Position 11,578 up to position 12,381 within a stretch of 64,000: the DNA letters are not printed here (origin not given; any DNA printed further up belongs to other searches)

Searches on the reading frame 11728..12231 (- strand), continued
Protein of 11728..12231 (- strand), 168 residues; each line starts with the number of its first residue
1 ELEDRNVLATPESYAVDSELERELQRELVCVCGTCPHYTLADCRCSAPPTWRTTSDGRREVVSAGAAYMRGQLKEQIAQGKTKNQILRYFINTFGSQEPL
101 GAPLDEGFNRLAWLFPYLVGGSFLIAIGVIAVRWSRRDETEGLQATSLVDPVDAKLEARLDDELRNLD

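Call 75: fold_search(model_id=the predicted structure, library=pdb)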
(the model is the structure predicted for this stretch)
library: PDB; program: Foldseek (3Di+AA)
matches with E <= 10: 111; with E <= 0.001: 0
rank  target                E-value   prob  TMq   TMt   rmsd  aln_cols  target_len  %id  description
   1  2kw0_MODEL_1_A        1.4e-01  0.85  0.29  0.54   7.0        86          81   21  Solution structure of N-terminal domain of CcmH from Escherichia.coli (released 2011-07-13)
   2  8x4n_B                6.4e-01  0.21  0.16  0.24   9.4        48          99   23  Crystal structure of the PI3P-binding domain of Legionella SetA in complex with inositol 1,3-bisphosphate (released 2025-02-19)
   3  8x4n_A                6.8e-01  0.15  0.19  0.24  10.9        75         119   16  Crystal structure of the PI3P-binding domain of Legionella SetA in complex with inositol 1,3-bisphosphate (released 2025-02-19)
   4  5svb_D                1.0e+00  0.06  0.12  0.04  15.4        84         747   19  Mechanism of ATP-Dependent Acetone Carboxylation, Acetone Carboxylase AMP bound structure (released 2017-08-09)
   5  2npt_A                1.2e+00  0.12  0.12  0.17   9.0        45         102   18  Crystal Structure of the complex of human mitogen activated protein kinase kinase 5 phox domain (MAP2K5-phox) with hum (released 2006-11-28)
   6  5svb_A                1.2e+00  0.09  0.12  0.04  11.4        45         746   24  Mechanism of ATP-Dependent Acetone Carboxylation, Acetone Carboxylase AMP bound structure (released 2017-08-09)
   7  6zu5_LW0              1.6e+00  0.06  0.12  0.21  12.6        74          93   15  Structure of the Paranosema locustae ribosome in complex with Lso2 (released 2020-11-04)
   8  7cf6_D                2.4e+00  0.11  0.14  0.07   6.1        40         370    8  Crystal structure of Beta-aspartyl dipeptidase from thermophilic keratin degrading Fervidobacterium islandicum AW-1 in (released 2020-12-30)
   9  2npt_C                2.4e+00  0.09  0.13  0.18   8.6        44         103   18  Crystal Structure of the complex of human mitogen activated protein kinase kinase 5 phox domain (MAP2K5-phox) with hum (released 2006-11-28)
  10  4v5z_Bu               2.4e+00  0.06  0.11  0.28  10.1        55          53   11  Structure of a mammalian 80S ribosome obtained by docking homology models of the RNA and proteins into an 8.7 A cryo- (released 2014-07-09)
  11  8owr_A                2.4e+00  0.03  0.11  0.09  10.9        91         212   18  Crystal structure of Mycobacterium smegmatis CoaB in complex with CTP and 2-(1-(3,4-dihydroxyphenyl)-5-(3-hydroxypheny (released 2024-05-08)
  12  7nvm_z                2.6e+00  0.02  0.11  0.05  10.9        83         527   10  Human TRiC complex in closed state with nanobody Nb18, actin and PhLP2A bound (released 2022-03-02)
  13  7tod_MODEL_1_A        2.7e+00  0.10  0.15  0.22   9.0        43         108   26  Solution structure of the phosphatidylinositol 3-phosphate binding domain from the Legionella effector SetA (released 2023-02-08)
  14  4v8m_A4               2.7e+00  0.04  0.12  0.11   7.9        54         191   13  High-resolution cryo-electron microscopy structure of the Trypanosoma brucei ribosome (released 2014-07-09)
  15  2o2v_A                2.9e+00  0.07  0.11  0.18   8.7        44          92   18  Crystal Structure of the Complex of Human Mitogen Activated Protein Kinase Kinase 5 Phox Domain (MAP2K5-phox) with Hum (released 2006-12-12)
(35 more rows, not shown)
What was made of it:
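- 11725..12231 (-): CcmH-like module fused to CcmF (residues about 685-852): periplasmic Cys-rich domain, C-terminal TM helix and cytoplasmic tail. Top Foldseek hit is 2KW0, but weak (E 0.14, call 75).
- Closest known: CcmH / NrfF. Different: The fold match is weak (call 75).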
